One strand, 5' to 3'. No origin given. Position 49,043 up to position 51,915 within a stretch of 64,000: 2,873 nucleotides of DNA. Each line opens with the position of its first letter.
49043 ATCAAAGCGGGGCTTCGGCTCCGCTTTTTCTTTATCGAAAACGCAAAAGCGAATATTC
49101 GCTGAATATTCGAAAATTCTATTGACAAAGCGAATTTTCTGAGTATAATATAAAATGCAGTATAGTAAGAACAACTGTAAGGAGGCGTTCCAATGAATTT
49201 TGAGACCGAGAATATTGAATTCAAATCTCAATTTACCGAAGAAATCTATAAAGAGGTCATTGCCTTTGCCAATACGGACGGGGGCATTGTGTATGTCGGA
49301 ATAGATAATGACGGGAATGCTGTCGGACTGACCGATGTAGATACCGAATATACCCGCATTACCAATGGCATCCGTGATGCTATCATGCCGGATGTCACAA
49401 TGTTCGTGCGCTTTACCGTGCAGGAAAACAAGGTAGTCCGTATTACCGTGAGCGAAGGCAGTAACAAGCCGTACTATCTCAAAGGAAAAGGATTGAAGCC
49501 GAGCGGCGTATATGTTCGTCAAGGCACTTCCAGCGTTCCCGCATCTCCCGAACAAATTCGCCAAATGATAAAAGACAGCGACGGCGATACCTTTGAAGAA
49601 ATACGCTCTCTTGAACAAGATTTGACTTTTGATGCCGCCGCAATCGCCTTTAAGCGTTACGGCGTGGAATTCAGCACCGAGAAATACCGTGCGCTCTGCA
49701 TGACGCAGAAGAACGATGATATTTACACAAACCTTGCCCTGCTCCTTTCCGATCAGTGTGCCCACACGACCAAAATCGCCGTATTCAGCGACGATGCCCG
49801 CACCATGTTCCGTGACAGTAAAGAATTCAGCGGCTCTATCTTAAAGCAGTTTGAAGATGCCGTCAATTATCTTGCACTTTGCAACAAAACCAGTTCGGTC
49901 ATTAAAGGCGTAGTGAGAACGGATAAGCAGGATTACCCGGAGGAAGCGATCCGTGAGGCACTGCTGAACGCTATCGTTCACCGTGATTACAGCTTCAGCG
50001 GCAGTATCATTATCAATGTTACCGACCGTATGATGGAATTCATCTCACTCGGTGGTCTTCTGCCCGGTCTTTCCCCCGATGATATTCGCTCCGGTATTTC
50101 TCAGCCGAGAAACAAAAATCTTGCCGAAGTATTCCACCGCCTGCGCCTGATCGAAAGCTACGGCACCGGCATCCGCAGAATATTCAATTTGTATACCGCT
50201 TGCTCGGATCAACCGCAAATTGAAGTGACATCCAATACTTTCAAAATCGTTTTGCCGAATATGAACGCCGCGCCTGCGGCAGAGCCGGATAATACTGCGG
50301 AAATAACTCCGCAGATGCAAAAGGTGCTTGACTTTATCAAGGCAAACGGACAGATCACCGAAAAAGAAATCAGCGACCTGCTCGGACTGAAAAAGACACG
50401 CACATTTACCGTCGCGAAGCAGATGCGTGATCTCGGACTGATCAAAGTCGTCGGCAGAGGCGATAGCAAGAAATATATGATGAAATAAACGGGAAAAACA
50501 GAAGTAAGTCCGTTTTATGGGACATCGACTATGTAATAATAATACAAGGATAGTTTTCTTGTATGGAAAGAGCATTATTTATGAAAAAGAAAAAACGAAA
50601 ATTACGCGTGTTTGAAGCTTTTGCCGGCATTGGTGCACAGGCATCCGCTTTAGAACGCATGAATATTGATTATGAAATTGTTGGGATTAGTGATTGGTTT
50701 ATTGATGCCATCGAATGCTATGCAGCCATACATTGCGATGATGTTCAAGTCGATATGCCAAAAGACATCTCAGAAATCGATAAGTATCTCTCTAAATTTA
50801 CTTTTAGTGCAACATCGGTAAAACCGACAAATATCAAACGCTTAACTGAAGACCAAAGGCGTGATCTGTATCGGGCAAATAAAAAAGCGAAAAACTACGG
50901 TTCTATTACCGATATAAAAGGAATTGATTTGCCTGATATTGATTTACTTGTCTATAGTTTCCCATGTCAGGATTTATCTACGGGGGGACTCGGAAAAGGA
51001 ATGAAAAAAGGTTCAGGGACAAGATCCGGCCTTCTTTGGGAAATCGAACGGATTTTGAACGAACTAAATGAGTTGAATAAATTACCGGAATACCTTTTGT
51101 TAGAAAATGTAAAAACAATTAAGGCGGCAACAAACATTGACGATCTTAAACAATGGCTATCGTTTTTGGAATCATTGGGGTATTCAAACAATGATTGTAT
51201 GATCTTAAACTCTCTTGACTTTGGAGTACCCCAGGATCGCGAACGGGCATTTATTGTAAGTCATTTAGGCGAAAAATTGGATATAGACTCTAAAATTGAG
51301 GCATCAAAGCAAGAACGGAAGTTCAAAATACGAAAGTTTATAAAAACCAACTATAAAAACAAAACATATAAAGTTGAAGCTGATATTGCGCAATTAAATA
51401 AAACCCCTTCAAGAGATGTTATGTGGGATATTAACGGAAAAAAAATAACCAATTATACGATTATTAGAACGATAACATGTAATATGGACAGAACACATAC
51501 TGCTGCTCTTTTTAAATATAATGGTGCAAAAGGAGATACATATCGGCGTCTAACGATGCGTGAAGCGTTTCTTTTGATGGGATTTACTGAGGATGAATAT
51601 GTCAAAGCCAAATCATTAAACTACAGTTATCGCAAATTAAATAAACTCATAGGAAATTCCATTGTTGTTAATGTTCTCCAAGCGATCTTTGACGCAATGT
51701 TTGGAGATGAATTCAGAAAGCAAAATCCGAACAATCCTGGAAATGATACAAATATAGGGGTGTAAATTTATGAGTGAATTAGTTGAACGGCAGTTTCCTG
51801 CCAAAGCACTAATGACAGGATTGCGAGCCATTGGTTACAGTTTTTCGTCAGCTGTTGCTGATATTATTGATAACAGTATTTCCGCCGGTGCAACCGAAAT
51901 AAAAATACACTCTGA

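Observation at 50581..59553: Translationally coupled Dcm / MORC-like GHKL ATPase / Z1 / PD-(D/E)XK / AIPR / Vsr operon: a multi-ATPase, methylation-linked defence system of unknown mechanism, carried as mobile-element cargo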

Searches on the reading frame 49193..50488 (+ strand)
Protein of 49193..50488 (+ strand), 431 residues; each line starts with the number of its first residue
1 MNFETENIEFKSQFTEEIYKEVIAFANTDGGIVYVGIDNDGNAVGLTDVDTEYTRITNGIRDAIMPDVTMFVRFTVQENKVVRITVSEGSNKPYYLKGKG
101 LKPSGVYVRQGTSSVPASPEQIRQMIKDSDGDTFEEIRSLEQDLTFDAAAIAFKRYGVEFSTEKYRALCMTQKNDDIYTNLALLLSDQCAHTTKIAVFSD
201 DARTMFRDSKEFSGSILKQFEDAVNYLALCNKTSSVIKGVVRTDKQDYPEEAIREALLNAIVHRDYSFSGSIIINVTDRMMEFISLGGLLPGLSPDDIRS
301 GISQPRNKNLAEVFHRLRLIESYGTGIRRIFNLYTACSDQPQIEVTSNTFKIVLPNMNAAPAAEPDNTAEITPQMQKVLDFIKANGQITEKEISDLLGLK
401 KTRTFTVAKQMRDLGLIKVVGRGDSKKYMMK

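Call 3: search_protein_families(library=pfam, proteins=[window:49193-50488:+], max_evalue=0.01)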
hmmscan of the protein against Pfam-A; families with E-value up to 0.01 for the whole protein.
window:49193-50488:+ (431 aa): 6 families
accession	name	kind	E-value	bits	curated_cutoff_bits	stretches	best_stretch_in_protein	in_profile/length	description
PF04326.19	SLFN_AlbA_2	-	3.1e-21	76.5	25.3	1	4-117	1-117/118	Schlafen, AlbA_2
PF13749.12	HATPase_c_4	-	1e-14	54.7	26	1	272-354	4-89/89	Putative ATP-dependent DNA helicase recG C-terminal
PF12802.13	MarR_2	-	0.00026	21.5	27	1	378-420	10-53/61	MarR family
PF02002.24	TFIIE_alpha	-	0.00072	19.8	22.9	1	374-429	14-69/105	TFIIE alpha subunit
PF13412.12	HTH_24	-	0.00081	19.4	21.9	1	376-418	6-48/48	Winged helix-turn-helix DNA-binding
PF04492.19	Phage_rep_O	-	0.0014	19.6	28.7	0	47-85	3-36/95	Bacteriophage replication protein O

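Call 4: search_protein_families(library=padloc, proteins=[window:49193-50488:+], max_evalue=0.01)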
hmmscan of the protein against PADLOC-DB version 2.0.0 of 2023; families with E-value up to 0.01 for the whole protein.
window:49193-50488:+ (431 aa): 8 families
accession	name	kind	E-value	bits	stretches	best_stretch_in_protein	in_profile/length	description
PDLC02402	Aga_SIR2-PNTD1-PNTD2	-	4.2e-13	46.3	1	168-294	361-488/876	Class I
PDLC02394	pAgo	-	1.1e-11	41.2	1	13-290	52-357/1121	-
PDLC02418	Aga_SIR2-Kinase-PNTD1-PNTD2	-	3.8e-09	33.3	1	209-291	282-363/756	Class I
PDLC01875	CARF3--CARF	-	2.9e-05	22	1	376-429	149-202/219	-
PDLC01434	CasR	-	0.00052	17.9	1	322-426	86-180/191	"CAS-I,CAS-II,CAS-III,CAS-IV,CAS-V,CAS-VI; associated_signaling"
PDLC01866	CARF3--CARF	-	0.00058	17.9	1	361-419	127-185/207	-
PDLC01044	Csa3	-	0.0028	15.6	1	338-420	109-180/194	Type I-A associated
PDLC01879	CARF3--CARF_TM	-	0.0067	14.1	0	366-419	150-202/222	-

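Call 33: search_protein_families(library=ncbifam, proteins=[window:49193-50488:+], max_evalue=0.01)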
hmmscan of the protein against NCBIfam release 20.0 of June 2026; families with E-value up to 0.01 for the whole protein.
window:49193-50488:+ (431 aa): 0 families

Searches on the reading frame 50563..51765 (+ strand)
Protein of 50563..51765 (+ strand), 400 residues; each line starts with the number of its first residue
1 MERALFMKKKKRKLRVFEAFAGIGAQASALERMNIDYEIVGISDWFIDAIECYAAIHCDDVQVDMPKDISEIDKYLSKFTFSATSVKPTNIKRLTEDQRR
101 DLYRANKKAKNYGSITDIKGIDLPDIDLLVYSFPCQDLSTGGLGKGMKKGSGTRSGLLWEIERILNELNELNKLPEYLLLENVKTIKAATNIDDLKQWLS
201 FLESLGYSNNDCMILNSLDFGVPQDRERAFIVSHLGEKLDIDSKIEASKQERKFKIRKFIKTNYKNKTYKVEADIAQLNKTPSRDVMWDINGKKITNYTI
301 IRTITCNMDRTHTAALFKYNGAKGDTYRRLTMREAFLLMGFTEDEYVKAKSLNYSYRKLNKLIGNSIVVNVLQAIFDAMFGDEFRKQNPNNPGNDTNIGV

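Call 3: search_protein_families(library=pfam, proteins=[window:50563-51765:+], max_evalue=0.01)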
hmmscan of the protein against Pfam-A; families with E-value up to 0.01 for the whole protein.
window:50563-51765:+ (400 aa): 1 family
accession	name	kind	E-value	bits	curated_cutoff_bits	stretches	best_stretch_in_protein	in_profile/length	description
PF00145.23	DNA_methylase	-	6.3e-55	187.3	22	2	96-379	31-322/324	C-5 cytosine-specific DNA methylase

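Call 4: search_protein_families(library=padloc, proteins=[window:50563-51765:+], max_evalue=0.01)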
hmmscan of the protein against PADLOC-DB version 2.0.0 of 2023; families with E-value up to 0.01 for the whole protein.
window:50563-51765:+ (400 aa): 49 families (the best 25 are shown)
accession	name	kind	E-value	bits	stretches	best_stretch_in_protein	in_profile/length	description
PDLC03388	MTase_II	-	3.1e-56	189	1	14-380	2-357/360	Type II methyltransferase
PDLC03272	MTase_II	-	6.3e-52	175.1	2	100-380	109-387/407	Type II methyltransferase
PDLC03728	oMTase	-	6.6e-48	161.7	1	8-379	5-388/395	orphan methyltransferase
PDLC03734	oMTase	-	4.8e-36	122.7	3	108-234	51-168/444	orphan methyltransferase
PDLC03378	MTase_II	-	5.1e-33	112.8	1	102-380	39-327/344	Type II methyltransferase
PDLC00028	DruM2|DruM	-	5.8e-26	89.1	1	101-262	40-204/397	DNA cytosine methylase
PDLC03361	MTase_II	-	2.4e-25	87.3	1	70-378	114-432/455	Type II methyltransferase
PDLC03217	MTase_II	-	1.7e-21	74.4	2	102-260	60-207/703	Type II methyltransferase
PDLC00026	DruM2|DruM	-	2.4e-21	74.7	1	112-379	54-318/336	DNA cytosine methylase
PDLC03329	MTase_II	-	2.7e-21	74.3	1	110-279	62-235/407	Type II methyltransferase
PDLC02653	DrmMII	-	4.3e-21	73.2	1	98-379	37-309/333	DrmMII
PDLC03242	MTase_II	-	3.3e-20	70.4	1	101-379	136-395/409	Type II methyltransferase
PDLC03326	MTase_II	-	1.2e-19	68.9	1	80-258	45-195/412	Type II methyltransferase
PDLC00027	DruM2|DruM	-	2e-19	68.2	1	111-236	59-176/361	DNA cytosine methylase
PDLC03234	MTase_II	-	6.1e-19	66.5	1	121-250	68-191/375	Type II methyltransferase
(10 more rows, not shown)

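Call 33: search_protein_families(library=ncbifam, proteins=[window:50581-51765:+], max_evalue=0.01)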
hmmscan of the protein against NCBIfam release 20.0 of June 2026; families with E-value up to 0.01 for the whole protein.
window:50581-51765:+ (394 aa): 3 families
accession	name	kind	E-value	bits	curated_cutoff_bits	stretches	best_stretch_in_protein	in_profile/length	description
TIGR00675.1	dcm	superfamily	4.4e-48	164.6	100.65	2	95-373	35-329/329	DNA (cytosine-5-)-methyltransferase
NF045953.1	DCM_methyl_Nterm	subfamily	1e-15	58.3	93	1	7-94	2-96/107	DNA (cytosine-5-)-methyltransferase N-terminal subunit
NF007772.0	PRK10458.1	subfamily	1.9e-14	53.1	710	1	101-227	152-285/472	DNA cytosine methylase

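Call 90: search_solved_structures(query=window:50581-51762:+, max_evalue=0.00001)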
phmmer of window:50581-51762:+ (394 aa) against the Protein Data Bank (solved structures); distinct sequences matched with E-value up to 0.00001: 20.
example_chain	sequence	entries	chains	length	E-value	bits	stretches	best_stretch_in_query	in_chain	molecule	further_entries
4dkj_A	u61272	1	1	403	1.8e-44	155.9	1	3-373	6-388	Cytosine-specific methyltransferase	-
8c56_A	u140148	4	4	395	2.7e-44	155.3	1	3-373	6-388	Cytosine-specific methyltransferase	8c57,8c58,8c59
10mh_A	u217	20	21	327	1.1e-18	71.1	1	93-369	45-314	PROTEIN (CYTOSINE-SPECIFIC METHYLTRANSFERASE HHAI) | HaeIII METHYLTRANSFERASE | Modification methylase HhaI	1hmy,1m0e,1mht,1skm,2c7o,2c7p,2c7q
1fjx_A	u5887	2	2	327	1.2e-18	71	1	93-369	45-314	HHAI DNA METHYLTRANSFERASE | MODIFICATION METHYLASE HHAI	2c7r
1svu_A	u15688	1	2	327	1.4e-18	70.8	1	94-369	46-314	Modification methylase HhaI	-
2i9k_A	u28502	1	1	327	1.5e-18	70.6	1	93-369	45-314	Modification methylase HhaI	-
2uyh_A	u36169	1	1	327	1.5e-18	70.6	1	93-369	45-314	MODIFICATION METHYLASE HHAI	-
2zcj_A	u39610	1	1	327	2.9e-18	69.7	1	93-369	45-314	Modification methylase HhaI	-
2uz4_A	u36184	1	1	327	5.5e-18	68.8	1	93-369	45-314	MODIFICATION METHYLASE HHAI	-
2uyc_A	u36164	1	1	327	5.5e-18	68.8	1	93-369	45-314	MODIFICATION METHYLASE HHAI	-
2z6q_A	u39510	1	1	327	7.3e-18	68.4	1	93-369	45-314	Modification methylase HhaI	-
2z6u_A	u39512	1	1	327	7.5e-18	68.3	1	93-369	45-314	Modification methylase HhaI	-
2z6a_A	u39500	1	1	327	2e-17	66.9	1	93-369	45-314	Modification methylase HhaI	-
1dct_A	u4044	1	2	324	2.2e-15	60.2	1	96-228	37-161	PROTEIN (MODIFICATION METHYLASE HAEIII)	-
3ubt_Y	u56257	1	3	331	5.2e-14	55.7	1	96-228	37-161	Modification methylase HaeIII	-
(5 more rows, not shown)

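Call 92: search_solved_structures(query=window:50581-51762:+, max_evalue=1e-30, show_alignments=1)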
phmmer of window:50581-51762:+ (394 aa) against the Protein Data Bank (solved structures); distinct sequences matched with E-value up to 1e-30: 2.
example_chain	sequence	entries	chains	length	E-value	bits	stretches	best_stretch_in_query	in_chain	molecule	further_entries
4dkj_A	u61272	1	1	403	1.8e-44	155.9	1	3-373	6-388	Cytosine-specific methyltransferase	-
8c56_A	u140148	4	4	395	2.7e-44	155.3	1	3-373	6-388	Cytosine-specific methyltransferase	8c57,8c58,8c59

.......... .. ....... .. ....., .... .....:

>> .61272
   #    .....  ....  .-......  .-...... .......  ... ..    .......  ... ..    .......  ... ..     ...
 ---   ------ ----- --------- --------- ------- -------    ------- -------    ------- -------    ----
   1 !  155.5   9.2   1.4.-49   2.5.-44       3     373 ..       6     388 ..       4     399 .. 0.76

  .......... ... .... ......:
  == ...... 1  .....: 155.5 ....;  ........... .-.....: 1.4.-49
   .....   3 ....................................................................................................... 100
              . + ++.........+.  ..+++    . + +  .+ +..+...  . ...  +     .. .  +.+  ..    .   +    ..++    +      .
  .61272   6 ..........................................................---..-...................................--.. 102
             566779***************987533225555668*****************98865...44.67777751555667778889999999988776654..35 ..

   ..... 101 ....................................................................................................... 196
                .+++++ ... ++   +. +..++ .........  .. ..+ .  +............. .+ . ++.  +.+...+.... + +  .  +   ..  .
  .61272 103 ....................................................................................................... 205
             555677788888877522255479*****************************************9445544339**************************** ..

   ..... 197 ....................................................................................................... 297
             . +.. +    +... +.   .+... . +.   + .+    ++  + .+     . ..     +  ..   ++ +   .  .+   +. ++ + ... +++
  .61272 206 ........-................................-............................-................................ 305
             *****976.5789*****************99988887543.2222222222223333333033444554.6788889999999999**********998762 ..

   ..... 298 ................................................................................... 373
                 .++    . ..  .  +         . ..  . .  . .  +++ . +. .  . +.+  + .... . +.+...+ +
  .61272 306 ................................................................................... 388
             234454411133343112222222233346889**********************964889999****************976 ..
